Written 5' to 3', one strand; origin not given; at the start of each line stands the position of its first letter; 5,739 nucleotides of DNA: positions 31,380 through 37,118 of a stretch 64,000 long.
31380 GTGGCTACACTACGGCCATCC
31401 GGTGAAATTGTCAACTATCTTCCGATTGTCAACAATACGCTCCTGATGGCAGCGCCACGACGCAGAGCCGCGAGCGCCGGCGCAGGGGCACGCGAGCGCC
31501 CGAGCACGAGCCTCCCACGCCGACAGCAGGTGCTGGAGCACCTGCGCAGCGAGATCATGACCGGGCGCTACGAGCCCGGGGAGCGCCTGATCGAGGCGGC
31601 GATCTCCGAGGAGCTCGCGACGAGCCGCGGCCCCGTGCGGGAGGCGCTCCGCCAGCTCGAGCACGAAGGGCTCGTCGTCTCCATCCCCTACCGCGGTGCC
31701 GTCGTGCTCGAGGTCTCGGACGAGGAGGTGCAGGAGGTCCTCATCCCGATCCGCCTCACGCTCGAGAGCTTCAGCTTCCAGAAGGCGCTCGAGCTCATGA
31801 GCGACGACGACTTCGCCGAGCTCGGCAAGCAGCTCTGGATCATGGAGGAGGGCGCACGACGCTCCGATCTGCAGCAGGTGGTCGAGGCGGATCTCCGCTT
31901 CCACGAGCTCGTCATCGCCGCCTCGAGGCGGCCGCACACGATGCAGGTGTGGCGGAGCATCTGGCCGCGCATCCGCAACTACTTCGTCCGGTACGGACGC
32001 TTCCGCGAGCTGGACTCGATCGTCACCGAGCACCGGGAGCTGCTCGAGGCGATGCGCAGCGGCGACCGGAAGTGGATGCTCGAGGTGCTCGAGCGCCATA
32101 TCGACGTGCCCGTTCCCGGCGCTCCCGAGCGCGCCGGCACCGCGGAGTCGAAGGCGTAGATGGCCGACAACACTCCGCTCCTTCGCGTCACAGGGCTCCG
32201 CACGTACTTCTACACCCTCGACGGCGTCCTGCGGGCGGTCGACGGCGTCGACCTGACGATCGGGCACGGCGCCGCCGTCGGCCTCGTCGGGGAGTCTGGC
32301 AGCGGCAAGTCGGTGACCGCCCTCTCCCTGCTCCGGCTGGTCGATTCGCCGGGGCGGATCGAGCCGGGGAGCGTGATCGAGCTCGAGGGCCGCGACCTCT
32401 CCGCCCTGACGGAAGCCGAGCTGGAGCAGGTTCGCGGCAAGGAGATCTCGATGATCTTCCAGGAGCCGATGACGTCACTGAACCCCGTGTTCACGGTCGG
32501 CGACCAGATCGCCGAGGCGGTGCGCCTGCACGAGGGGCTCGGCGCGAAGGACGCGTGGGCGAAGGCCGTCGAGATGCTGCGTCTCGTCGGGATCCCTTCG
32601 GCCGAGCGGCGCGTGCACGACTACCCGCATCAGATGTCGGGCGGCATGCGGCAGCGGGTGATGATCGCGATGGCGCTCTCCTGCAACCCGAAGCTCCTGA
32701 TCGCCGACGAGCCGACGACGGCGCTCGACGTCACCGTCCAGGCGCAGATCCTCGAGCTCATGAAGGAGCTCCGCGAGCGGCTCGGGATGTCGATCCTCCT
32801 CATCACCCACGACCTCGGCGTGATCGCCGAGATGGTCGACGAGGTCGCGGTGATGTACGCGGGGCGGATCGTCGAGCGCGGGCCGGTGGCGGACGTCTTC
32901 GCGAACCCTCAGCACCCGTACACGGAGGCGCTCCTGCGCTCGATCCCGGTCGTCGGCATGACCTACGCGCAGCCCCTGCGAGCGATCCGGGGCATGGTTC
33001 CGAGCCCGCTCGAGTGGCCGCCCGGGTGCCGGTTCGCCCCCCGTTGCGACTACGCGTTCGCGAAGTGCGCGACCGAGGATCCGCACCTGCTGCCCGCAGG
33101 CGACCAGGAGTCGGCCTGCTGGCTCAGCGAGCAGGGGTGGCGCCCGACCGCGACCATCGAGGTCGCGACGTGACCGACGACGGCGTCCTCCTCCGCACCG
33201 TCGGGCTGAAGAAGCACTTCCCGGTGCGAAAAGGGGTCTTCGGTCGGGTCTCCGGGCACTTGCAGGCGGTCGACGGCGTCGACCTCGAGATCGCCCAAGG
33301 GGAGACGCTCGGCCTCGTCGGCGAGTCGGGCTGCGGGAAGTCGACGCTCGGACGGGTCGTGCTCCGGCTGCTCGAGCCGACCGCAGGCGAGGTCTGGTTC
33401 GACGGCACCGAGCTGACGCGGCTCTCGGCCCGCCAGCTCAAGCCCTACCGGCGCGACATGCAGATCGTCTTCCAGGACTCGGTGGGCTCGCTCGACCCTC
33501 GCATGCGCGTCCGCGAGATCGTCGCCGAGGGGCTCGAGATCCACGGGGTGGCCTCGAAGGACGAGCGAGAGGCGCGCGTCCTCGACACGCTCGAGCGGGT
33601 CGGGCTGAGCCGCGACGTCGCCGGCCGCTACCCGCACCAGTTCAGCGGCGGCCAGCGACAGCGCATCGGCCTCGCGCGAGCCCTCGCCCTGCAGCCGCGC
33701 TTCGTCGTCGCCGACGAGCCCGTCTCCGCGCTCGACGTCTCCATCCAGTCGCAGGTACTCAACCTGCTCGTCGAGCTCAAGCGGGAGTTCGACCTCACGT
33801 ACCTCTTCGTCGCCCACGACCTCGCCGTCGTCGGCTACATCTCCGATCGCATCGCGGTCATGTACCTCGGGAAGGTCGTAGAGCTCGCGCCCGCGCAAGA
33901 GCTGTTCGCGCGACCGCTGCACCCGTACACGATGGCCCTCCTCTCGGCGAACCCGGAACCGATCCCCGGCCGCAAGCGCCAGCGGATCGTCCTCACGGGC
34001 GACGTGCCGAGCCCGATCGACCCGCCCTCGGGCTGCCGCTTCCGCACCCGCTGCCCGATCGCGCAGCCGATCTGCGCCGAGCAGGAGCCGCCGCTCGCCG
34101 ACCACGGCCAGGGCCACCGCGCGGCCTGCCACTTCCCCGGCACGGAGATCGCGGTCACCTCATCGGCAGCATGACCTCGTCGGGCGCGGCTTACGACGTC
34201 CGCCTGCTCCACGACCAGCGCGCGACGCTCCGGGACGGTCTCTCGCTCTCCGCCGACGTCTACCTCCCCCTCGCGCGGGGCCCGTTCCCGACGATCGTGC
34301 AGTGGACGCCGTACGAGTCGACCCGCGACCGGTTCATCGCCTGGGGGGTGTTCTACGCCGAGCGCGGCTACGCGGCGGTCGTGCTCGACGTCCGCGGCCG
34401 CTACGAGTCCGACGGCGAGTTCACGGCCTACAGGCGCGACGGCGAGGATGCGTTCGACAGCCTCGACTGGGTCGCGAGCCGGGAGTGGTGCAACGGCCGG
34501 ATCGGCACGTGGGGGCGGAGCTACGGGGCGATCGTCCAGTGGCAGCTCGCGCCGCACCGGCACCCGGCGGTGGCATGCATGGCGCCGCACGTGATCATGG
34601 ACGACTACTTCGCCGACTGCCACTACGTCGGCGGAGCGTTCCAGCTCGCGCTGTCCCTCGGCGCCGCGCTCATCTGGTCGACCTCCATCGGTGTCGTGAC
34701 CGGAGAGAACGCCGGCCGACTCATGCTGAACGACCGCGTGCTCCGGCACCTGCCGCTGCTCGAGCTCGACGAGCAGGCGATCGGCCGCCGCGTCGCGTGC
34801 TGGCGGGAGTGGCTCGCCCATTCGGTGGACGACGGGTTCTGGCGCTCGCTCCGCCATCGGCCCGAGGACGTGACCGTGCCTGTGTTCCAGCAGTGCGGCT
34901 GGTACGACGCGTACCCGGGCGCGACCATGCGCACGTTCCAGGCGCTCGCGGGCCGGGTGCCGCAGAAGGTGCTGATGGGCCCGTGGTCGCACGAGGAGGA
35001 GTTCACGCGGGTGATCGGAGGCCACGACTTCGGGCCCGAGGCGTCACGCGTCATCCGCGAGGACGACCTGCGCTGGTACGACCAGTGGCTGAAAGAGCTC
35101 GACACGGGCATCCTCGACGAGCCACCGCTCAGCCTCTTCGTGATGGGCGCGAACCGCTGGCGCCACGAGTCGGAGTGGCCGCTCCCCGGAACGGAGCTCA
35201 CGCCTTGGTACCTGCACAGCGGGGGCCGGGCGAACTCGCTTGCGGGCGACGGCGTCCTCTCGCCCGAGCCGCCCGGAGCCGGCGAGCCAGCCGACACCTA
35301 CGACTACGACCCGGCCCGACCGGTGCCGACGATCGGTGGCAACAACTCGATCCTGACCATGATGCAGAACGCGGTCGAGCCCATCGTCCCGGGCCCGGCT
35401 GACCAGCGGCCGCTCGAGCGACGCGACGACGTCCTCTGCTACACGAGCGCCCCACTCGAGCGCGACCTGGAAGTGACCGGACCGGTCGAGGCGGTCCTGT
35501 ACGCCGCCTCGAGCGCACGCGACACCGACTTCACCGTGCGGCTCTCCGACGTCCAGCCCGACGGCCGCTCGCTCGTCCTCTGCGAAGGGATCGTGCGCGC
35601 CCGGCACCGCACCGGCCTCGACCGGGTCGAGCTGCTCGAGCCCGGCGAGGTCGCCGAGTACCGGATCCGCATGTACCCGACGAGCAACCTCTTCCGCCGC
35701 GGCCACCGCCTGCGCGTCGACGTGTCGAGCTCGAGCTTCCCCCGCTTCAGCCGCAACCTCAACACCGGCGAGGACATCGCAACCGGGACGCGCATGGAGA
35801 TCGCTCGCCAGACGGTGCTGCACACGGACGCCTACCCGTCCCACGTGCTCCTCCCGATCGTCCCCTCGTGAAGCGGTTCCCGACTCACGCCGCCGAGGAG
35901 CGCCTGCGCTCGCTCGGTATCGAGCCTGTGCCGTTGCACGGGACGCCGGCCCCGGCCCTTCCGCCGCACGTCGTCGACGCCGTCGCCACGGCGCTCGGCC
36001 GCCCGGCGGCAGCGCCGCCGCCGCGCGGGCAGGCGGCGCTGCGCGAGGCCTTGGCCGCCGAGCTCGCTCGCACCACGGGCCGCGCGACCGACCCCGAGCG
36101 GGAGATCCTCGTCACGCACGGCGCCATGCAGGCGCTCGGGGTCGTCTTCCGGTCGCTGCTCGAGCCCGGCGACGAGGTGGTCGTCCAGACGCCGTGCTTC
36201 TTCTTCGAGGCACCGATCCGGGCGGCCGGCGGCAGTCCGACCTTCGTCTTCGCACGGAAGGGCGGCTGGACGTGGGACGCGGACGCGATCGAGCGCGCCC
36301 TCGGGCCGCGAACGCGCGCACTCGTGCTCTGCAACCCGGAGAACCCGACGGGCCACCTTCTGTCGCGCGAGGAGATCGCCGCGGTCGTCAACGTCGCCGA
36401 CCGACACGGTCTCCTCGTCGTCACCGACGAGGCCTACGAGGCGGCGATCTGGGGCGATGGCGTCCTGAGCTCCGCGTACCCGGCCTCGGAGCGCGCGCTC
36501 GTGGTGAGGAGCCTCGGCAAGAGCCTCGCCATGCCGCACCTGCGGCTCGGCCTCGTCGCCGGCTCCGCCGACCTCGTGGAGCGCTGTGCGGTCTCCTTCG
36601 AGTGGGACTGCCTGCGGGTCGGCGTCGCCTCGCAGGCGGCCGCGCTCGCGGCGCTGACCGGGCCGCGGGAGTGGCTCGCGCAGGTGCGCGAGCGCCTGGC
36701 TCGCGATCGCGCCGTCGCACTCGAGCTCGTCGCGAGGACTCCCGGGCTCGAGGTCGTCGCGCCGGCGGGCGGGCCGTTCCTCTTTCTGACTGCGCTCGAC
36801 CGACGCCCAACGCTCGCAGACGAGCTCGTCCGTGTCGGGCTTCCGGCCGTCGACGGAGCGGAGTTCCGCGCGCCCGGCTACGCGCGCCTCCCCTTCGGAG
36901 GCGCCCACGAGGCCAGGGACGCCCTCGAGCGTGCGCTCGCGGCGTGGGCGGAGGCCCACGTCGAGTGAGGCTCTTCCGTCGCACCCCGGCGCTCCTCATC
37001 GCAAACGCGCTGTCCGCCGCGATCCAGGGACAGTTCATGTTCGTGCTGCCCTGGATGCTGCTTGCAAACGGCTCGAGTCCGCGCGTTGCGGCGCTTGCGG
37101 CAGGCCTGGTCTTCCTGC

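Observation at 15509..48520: Four enolase-superfamily genes and multiple paralog pairs in 33 kb: an uncharacterised N-acyl/D-amino-acid or peptide catabolic supercluster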

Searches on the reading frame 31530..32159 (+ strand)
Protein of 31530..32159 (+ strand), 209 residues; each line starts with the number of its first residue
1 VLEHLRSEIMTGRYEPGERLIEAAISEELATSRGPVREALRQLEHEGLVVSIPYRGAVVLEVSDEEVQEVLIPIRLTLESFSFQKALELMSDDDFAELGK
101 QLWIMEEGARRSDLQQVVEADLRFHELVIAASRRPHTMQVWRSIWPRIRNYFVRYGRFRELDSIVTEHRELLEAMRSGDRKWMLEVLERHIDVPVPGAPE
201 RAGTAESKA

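Call 6: search_protein_families(library=pfam, proteins=[window:31530-32159:+])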
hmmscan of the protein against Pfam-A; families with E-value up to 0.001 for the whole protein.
window:31530-32159:+ (209 aa): 2 families
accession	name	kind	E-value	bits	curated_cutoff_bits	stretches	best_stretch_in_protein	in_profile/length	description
PF07729.17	FCD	-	2.8e-23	83.1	24.3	1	73-192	4-124/125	FCD domain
PF00392.27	GntR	-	6.3e-16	58.2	27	1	3-59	7-64/64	Bacterial regulatory proteins, gntR family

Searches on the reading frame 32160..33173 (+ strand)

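Call 6: search_protein_families(library=pfam, proteins=[window:32160-33173:+])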
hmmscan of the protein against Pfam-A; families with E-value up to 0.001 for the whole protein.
window:32160-33173:+ (337 aa): 3 families
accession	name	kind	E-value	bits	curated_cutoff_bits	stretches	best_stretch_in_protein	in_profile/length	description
PF00005.33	ABC_tran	-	1.6e-28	100.5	25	1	28-187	2-137/137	ABC transporter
PF08352.17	oligo_HPY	-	1.4e-20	73.8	27.1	1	238-303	1-65/65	Oligopeptide/dipeptide transporter, C-terminal region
PF13304.12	AAA_21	-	2.3e-07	31.6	27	1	155-222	234-303/304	AAA domain, putative AbiEii toxin, Type IV TA system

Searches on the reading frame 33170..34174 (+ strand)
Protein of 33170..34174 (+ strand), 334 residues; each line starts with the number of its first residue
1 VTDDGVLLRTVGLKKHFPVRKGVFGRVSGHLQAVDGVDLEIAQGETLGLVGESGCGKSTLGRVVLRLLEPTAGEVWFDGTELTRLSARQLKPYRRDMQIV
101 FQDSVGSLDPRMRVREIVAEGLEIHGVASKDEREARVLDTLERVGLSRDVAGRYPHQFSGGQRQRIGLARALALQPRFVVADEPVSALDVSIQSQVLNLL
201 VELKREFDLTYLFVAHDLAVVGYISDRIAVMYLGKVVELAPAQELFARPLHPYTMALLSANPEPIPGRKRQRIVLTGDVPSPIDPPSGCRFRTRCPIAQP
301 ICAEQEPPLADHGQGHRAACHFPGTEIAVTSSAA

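Call 6: search_protein_families(library=pfam, proteins=[window:33170-34174:+])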
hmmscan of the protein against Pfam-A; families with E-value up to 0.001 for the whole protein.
window:33170-34174:+ (334 aa): 3 families
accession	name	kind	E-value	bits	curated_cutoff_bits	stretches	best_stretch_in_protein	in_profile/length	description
PF00005.33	ABC_tran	-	5e-34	118.3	25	1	35-185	2-136/137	ABC transporter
PF08352.17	oligo_HPY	-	6.2e-19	68.6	27.1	1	237-302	1-65/65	Oligopeptide/dipeptide transporter, C-terminal region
PF13304.12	AAA_21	-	0.00032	21.3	27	0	152-205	232-288/304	AAA domain, putative AbiEii toxin, Type IV TA system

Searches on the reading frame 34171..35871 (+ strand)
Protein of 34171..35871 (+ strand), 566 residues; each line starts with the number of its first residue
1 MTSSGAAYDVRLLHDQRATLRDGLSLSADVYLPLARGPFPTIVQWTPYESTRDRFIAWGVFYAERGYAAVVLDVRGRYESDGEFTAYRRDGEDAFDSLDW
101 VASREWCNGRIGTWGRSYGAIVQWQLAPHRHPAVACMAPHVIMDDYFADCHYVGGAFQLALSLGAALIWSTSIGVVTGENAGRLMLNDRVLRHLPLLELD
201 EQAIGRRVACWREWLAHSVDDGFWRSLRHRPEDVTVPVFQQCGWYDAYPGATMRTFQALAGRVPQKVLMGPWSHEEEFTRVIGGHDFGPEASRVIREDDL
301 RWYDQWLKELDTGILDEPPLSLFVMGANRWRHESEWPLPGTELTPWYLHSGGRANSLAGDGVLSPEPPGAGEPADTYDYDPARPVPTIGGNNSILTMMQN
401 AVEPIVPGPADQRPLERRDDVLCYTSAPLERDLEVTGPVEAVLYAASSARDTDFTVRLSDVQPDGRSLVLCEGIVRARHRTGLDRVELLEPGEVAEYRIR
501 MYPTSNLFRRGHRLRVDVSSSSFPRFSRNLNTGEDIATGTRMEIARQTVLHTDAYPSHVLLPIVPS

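Call 6: search_protein_families(library=pfam, proteins=[window:34171-35871:+])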
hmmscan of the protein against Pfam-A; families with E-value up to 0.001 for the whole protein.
window:34171-35871:+ (566 aa): 3 families
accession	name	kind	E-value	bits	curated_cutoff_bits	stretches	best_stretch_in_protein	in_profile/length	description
PF02129.25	Peptidase_S15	-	1.4e-50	172.9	23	1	22-274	1-260/262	X-Pro dipeptidyl-peptidase (S15 family)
PF08530.16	PepX_C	-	1.2e-49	169.6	22.5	1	315-559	4-216/217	X-Pro dipeptidyl-peptidase C-terminal non-catalytic domain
PF05448.18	AXE1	-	0.00091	18.5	21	0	27-79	70-122/321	Acetyl xylan esterase (AXE1)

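Call 36: search_protein_families(library=ncbifam, proteins=[window:34171-35871:+], max_evalue=1e-10)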
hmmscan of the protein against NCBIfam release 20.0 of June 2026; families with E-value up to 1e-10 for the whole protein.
window:34171-35871:+ (566 aa): 2 families
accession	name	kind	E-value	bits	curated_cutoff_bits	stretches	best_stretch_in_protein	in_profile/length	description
TIGR00976.1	CocE_NonD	subfamily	1.4e-136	456.8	66.3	1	20-565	3-549/550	CocE/NonD family hydrolase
NF003780.0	PRK05371.1-1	subfamily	5.6e-15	54.8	642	0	419-521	453-555/594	Xaa-Pro dipeptidyl-peptidase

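Call 47: search_solved_structures(query=window:34171-35871:+, max_evalue=0.00001)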
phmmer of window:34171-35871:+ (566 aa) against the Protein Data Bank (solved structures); distinct sequences matched with E-value up to 0.00001: 19.
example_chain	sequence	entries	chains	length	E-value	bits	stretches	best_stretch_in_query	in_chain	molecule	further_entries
1ju3_A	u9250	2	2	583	2e-106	360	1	18-564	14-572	cocaine esterase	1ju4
3i2j_A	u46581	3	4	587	2.2e-106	359.9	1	18-564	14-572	Cocaine esterase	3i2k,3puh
3i2g_A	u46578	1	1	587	2.3e-106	359.8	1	18-564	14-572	Cocaine esterase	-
3pui_A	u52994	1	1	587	2.4e-106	359.8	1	19-564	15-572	Cocaine esterase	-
3i2h_A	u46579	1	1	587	2.4e-106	359.8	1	18-564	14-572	Cocaine esterase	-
7f65_A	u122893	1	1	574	2.5e-106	359.7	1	18-564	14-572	Cocaine esterase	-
9k48_A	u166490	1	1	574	2.9e-106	359.5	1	18-564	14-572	Cocaine esterase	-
3ida_A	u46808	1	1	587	2.9e-106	359.5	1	18-564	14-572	Cocaine esterase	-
3i2i_A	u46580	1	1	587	4e-106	359.1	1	18-564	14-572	Cocaine esterase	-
3i2f_A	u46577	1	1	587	4.3e-106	359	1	18-564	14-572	Cocaine esterase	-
1l7q_A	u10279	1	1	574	5.4e-106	358.6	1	18-564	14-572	cocaine esterase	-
1l7r_A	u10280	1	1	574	5.9e-106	358.5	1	18-564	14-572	cocaine esterase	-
4p08_A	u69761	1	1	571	9.1e-106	357.9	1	18-564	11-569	Cocaine esterase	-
4pf1_A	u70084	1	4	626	2.2e-35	125.5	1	15-561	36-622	Peptidase S15/CocE/NonD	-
2b4k_A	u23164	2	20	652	4.4e-35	124.4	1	60-564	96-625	Alpha-amino acid ester hydrolase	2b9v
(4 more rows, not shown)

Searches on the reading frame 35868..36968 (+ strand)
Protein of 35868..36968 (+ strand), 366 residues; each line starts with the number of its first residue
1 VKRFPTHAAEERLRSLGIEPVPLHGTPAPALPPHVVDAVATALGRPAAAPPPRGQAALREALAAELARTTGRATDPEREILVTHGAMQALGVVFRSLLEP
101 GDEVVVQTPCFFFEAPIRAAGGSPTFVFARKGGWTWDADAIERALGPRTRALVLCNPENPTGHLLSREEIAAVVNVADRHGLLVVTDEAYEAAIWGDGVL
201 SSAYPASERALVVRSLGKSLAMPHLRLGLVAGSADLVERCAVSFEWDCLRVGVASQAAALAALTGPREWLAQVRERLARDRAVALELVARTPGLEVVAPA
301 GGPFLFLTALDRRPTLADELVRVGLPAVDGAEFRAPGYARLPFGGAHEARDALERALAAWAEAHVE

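Call 6: search_protein_families(library=pfam, proteins=[window:35868-36968:+])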
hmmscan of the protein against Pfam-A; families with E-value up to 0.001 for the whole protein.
window:35868-36968:+ (366 aa): 5 families
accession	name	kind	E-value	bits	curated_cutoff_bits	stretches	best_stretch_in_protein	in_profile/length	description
PF00155.27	Aminotran_1_2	-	2.7e-42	145.7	19.7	1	31-348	18-352/361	Aminotransferase class I and II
PF01041.23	DegT_DnrJ_EryC1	-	6.5e-07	29.3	19.8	1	86-189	55-147/360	DegT/DnrJ/EryC1/StrS aminotransferase family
PF00266.25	Aminotran_5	-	1.3e-05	24.8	21.5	1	75-189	59-177/371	Aminotransferase class-V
PF01212.27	Beta_elim_lyase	-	1.5e-05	25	27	1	64-193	35-176/288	Beta-eliminating lyase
PF01053.26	Cys_Met_Meta_PP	-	0.00034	19.7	27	1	81-192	71-178/381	Cys/Met metabolism PLP-dependent enzyme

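Call 36: search_protein_families(library=ncbifam, proteins=[window:35868-36968:+], max_evalue=1e-10)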
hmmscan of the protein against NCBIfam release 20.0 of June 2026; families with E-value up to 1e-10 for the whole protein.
window:35868-36968:+ (366 aa): 59 families (the best 25 are shown)
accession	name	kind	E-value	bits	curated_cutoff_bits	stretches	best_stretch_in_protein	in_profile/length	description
NF041364.1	GntC_guanitoxin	equivalog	4.2e-57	193.7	415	1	28-360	9-353/356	guanitoxin biosynthesis PLP-dependent (S)-gamma-hydroxy-L-arginine cyclodehydratase GntC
NF004770.0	PRK06108.1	subfamily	1.3e-45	155.9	422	1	32-321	51-349/396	pyridoxal phosphate-dependent aminotransferase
NF005855.0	PRK07777.1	equivalog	1.7e-43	149.5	553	1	32-306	43-323/391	pyridoxal phosphate-dependent aminotransferase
NF006488.0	PRK08912.1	equivalog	2.1e-43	148.7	498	1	25-306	34-319/387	aminotransferase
NF005817.0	PRK07683.1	equivalog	1.6e-38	132.4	575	1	32-308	43-322/387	aminotransferase A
NF005305.0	PRK06836.1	equivalog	5.8e-38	131.2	376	1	32-363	49-390/396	pyridoxal phosphate-dependent aminotransferase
NF005816.0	PRK07682.1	equivalog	4.5e-37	127.6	620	1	54-306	67-322/390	aminotransferase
NF041091.1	asp_aminotase_Arch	equivalog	1.5e-35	122.8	550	1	25-353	35-368/376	aspartate aminotransferase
NF004769.0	PRK06107.1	equivalog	4.1e-35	121.3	617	1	4-307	16-330/402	aspartate transaminase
NF005732.0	PRK07550.1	equivalog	2.6e-34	118.9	366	1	28-305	43-325/389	aminotransferase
NF006569.0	PRK09082.1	subfamily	3.8e-34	118.4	420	1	25-264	38-282/386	methionine aminotransferase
NF052290.2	MocR_like_YczR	exception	6.3e-34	117.5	487.4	1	35-360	118-458/458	MocR-like transcription factor YczR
TIGR01140.1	L_thr_O3P_dcar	equivalog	4.1e-32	111.6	290.55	1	65-357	56-330/331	threonine-phosphate decarboxylase CobD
NF005744.0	PRK07568.1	subfamily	4.5e-32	111.3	389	1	26-304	39-321/398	pyridoxal phosphate-dependent aminotransferase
NF005593.0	PRK07324.1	equivalog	6.4e-31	107.7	476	1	76-347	79-354/373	aminotransferase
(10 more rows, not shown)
